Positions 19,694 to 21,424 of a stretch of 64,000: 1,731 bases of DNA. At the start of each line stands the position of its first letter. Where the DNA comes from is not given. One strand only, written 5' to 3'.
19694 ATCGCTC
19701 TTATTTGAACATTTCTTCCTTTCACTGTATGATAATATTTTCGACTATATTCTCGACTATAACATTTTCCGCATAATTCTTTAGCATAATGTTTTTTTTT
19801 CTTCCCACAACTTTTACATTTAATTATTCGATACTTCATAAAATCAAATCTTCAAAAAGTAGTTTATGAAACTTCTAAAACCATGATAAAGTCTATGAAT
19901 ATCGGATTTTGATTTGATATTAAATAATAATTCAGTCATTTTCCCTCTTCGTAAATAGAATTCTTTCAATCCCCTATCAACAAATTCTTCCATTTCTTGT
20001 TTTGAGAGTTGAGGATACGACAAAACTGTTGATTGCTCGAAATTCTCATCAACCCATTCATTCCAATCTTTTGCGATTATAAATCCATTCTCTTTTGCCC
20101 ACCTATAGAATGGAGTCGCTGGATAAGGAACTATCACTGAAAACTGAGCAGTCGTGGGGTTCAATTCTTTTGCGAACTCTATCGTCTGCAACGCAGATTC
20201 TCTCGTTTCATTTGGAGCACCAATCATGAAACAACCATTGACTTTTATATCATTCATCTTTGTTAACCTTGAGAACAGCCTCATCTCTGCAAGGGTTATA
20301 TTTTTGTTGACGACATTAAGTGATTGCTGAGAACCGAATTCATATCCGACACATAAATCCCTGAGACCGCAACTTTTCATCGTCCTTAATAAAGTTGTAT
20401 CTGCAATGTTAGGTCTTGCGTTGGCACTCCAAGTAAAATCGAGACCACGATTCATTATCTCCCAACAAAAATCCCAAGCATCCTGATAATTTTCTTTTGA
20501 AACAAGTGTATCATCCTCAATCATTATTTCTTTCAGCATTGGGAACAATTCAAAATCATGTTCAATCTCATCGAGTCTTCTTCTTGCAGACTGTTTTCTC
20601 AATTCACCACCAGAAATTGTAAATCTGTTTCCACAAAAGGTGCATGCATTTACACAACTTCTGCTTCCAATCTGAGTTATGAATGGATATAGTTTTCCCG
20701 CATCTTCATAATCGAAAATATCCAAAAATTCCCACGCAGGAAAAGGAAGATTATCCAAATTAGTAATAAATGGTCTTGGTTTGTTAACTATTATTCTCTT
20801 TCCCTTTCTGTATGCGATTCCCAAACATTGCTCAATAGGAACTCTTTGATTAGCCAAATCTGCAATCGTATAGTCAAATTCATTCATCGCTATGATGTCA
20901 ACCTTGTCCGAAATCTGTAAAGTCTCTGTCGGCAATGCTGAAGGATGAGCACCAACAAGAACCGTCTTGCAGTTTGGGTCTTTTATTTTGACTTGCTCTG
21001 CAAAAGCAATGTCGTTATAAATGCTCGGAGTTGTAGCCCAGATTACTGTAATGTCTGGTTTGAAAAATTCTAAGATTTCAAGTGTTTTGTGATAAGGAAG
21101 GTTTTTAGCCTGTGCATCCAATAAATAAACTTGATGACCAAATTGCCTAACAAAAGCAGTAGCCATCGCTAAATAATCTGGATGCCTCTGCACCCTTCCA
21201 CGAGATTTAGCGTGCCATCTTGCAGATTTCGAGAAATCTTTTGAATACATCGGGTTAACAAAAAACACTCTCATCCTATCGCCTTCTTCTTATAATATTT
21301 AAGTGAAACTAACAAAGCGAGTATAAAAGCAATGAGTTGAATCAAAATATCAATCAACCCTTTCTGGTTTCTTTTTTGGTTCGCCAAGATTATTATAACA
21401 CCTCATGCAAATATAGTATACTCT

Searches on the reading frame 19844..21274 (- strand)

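Call 8: search_protein_families(library=pfam, proteins=[window:19844-21274:-], max_evalue=0.01)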
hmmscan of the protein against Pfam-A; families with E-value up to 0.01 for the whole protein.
window:19844-21274:- (476 aa): 2 families
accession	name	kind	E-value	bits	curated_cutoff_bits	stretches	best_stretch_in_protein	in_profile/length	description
PF02310.24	B12-binding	-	6.5e-10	39.3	32.1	1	35-140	17-120/121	B12 binding domain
PF04055.27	Radical_SAM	-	6e-06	27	29.5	1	204-368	4-166/166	Radical SAM superfamily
